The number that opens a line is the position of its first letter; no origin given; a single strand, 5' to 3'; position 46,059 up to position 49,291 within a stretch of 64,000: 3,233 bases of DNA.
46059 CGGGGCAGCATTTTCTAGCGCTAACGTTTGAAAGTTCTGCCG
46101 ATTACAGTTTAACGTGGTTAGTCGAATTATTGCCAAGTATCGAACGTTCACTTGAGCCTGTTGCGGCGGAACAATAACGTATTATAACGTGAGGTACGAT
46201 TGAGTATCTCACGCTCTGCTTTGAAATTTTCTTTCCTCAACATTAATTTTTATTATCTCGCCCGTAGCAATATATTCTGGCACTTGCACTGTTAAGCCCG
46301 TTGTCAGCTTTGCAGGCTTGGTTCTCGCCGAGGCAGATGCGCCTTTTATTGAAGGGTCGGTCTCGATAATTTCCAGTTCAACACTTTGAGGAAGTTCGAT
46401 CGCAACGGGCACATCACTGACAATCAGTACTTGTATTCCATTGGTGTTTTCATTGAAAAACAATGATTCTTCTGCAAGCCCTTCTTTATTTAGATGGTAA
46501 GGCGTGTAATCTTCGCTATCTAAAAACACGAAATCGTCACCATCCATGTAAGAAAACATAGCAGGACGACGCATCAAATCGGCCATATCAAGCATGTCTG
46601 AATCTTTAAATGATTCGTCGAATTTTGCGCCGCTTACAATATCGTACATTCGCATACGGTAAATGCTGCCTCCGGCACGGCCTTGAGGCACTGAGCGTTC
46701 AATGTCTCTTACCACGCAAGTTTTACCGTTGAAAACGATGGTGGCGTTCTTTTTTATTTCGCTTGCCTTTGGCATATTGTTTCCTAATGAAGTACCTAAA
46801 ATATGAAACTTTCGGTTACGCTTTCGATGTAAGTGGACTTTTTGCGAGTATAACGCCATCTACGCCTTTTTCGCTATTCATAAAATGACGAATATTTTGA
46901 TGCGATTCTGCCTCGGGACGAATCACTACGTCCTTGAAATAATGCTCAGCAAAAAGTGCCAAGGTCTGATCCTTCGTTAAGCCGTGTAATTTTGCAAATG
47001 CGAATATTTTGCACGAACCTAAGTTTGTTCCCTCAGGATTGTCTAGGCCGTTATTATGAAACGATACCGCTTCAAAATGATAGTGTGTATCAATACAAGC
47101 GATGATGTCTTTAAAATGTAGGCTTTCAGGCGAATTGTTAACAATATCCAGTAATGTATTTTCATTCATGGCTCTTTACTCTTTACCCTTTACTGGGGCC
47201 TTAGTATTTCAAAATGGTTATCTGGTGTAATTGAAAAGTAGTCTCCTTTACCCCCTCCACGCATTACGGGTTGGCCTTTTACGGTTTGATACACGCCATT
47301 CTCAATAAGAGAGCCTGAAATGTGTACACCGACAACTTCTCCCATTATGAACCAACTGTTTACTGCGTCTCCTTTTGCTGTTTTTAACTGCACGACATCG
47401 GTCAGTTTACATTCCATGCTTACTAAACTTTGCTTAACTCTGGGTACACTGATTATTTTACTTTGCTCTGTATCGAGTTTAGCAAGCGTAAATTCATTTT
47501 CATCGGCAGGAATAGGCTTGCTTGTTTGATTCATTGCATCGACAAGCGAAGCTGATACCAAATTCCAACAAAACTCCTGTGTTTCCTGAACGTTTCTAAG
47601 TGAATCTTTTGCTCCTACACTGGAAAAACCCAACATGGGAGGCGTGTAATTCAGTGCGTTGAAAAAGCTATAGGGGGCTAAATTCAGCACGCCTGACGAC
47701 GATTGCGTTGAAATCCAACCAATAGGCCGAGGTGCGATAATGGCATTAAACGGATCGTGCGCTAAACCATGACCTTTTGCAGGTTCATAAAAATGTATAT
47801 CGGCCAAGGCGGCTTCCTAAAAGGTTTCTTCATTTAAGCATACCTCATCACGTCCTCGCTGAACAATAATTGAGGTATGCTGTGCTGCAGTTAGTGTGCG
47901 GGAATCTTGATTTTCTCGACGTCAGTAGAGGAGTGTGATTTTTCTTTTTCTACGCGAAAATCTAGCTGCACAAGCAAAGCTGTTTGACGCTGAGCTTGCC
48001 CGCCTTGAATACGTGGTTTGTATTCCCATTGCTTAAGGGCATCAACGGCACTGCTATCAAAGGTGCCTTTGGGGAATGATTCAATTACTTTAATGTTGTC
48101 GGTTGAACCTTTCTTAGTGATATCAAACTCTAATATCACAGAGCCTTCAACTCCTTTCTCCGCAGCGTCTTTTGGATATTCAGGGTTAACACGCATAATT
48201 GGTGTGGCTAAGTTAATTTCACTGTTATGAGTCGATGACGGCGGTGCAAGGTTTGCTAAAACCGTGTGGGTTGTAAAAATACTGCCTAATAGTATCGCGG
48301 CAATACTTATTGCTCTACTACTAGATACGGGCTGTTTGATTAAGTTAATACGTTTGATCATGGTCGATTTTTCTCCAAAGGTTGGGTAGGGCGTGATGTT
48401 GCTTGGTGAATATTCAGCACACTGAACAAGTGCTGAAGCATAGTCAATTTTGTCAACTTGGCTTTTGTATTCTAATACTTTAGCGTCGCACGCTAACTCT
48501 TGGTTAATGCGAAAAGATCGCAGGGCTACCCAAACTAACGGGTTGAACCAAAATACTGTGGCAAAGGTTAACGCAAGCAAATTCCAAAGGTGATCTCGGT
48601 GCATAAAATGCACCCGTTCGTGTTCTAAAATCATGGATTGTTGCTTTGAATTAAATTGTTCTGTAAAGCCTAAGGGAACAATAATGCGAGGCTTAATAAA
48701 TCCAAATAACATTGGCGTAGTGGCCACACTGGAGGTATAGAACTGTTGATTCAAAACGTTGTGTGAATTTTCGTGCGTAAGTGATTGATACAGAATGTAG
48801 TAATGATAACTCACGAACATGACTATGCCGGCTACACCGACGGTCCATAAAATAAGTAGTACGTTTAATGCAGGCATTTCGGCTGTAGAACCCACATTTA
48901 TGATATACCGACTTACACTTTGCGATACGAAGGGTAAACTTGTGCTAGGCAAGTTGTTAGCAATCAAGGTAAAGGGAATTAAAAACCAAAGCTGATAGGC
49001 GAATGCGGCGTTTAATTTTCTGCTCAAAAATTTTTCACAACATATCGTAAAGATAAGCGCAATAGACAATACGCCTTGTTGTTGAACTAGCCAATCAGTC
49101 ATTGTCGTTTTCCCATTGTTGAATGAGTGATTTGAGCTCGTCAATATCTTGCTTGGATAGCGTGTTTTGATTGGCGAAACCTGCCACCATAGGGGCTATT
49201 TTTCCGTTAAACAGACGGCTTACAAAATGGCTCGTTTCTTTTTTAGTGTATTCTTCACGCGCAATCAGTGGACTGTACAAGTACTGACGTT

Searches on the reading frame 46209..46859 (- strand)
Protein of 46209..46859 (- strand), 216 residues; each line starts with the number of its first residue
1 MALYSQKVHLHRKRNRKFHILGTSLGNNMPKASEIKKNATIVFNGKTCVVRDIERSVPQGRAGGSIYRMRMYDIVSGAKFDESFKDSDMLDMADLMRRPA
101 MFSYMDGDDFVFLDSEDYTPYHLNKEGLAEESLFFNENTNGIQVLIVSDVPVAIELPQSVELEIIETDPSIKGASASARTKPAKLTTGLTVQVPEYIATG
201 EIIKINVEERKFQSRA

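Call 47: list_cluster_members(proteins=[window:46209-46859:-, window:56174-57679:+, window:49095-49481:-])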
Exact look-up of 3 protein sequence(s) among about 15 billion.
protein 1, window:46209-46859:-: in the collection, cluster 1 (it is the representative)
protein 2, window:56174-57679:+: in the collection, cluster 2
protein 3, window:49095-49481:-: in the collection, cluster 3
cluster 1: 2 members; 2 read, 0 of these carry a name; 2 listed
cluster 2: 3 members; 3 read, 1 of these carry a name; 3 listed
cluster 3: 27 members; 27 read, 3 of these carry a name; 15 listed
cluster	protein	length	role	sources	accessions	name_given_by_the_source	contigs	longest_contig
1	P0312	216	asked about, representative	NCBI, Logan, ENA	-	-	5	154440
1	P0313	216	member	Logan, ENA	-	-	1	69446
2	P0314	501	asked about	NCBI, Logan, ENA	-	-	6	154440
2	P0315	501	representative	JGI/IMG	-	leucyl aminopeptidase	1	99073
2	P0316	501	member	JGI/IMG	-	-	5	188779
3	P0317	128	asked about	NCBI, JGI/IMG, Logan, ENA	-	-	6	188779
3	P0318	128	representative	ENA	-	-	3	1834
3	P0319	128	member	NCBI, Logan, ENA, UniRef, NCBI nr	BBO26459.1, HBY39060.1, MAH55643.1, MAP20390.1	MAG: BlaI/MecI/CopY family transcriptional regulator [Pseudomonadota bacterium] | Predicted transcriptional regulator n=1 Tax=Marisediminitalea aggregata TaxID=634436 ... | BlaI/MecI/CopY family transcriptional regulator [Marisediminitalea aggregata]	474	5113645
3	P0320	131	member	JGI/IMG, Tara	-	predicted transcriptional regulator | strand:+ start:70 stop:465 length:396 start_codon:yes stop_codon:yes gene_type:complete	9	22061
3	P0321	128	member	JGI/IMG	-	BlaI family transcriptional regulator, penicillinase repressor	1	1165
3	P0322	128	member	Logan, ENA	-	-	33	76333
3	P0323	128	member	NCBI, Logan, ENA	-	-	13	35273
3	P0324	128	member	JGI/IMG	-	-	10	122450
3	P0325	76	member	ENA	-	-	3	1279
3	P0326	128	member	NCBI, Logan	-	-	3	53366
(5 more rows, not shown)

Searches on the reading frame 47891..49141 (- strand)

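Call 77: search_protein_families(library=pfam, proteins=[window:47891-49141:-], max_evalue=0.01)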
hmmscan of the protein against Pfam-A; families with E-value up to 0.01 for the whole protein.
window:47891-49141:- (416 aa): 2 families
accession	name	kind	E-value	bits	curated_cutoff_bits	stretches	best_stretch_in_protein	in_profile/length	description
PF05569.17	Peptidase_M56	-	3.9e-43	148.2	31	1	26-268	13-296/296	BlaR1 peptidase M56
PF03544.19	TonB_C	-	4e-20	72.5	24.6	1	319-396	2-78/79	Gram-negative bacterial TonB protein C-terminal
